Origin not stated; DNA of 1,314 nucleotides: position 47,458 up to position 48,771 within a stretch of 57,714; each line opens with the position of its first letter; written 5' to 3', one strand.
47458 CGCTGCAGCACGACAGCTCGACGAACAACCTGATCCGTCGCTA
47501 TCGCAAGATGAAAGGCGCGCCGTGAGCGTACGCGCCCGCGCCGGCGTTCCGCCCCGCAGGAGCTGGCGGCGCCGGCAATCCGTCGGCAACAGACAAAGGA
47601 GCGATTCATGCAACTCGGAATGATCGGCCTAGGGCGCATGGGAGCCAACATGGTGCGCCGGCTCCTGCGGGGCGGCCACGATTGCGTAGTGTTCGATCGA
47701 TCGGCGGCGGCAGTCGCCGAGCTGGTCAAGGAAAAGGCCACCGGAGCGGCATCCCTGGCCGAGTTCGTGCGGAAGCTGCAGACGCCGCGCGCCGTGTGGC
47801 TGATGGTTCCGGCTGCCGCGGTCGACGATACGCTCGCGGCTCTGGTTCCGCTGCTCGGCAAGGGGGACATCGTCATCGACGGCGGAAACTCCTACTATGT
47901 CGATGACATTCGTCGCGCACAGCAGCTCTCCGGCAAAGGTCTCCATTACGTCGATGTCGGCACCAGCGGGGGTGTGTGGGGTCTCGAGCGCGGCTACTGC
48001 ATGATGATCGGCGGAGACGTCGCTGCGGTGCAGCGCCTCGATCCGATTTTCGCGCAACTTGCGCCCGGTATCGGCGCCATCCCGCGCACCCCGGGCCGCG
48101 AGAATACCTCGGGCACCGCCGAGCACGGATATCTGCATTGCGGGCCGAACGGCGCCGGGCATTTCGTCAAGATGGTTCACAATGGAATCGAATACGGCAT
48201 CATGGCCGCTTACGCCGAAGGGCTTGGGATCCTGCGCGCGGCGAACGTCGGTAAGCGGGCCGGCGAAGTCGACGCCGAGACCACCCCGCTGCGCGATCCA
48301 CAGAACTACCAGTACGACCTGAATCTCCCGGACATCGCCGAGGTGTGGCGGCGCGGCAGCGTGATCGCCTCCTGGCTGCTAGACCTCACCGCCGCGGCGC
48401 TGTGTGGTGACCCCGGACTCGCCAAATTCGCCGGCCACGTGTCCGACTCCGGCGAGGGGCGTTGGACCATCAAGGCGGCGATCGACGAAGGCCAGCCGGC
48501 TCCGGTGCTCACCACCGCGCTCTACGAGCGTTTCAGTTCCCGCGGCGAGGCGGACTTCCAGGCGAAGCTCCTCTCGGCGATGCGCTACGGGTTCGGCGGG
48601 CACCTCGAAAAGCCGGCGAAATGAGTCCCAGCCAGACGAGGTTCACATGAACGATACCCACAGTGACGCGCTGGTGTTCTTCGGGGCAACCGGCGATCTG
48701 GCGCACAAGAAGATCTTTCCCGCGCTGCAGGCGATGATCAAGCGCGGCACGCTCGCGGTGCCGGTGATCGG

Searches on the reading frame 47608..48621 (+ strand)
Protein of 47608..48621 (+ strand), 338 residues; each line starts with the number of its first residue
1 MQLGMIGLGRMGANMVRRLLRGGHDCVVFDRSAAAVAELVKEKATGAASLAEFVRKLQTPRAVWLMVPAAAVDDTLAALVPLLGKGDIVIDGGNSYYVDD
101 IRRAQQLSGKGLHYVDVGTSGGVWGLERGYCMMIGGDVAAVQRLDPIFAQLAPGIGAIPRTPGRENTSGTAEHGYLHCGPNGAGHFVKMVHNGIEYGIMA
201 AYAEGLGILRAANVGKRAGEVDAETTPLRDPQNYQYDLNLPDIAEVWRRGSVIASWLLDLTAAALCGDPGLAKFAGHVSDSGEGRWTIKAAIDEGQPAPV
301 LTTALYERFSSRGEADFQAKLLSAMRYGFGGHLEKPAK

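Call 32: find_encoding_contigs(protein=window:47608-48621:+, flank=10000, max_places=1)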
Protein window:47608-48621:+ (338 aa): 1 contig read that carries it; 1 place shown.
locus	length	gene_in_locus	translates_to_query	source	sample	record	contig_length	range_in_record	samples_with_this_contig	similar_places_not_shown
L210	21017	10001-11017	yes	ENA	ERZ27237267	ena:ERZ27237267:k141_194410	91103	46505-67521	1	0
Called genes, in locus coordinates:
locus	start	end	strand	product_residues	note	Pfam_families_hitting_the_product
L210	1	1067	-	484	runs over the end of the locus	PF03972:MmgE_PrpD_N, PF19305:MmgE_PrpD_C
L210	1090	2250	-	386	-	PF00285:Citrate_synt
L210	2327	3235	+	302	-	PF00126:HTH_1, PF03466:LysR_substrate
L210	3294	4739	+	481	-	PF00171:Aldedh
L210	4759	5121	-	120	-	PF00043:GST_C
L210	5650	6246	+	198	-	PF00300:His_Phos_1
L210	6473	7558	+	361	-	PF00923:TAL_FSA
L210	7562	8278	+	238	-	PF00480:ROK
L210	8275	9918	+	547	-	PF00342:PGI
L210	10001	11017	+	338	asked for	PF03446:NAD_binding_2, PF03807:F420_oxidored (weak), PF00393:6PGD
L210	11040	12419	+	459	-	PF00479:G6PD_N, PF02781:G6PD_C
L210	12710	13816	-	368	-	PF00724:Oxidored_FMN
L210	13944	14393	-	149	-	PF00571:CBS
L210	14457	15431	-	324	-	PF00365:PFK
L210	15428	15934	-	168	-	PF00571:CBS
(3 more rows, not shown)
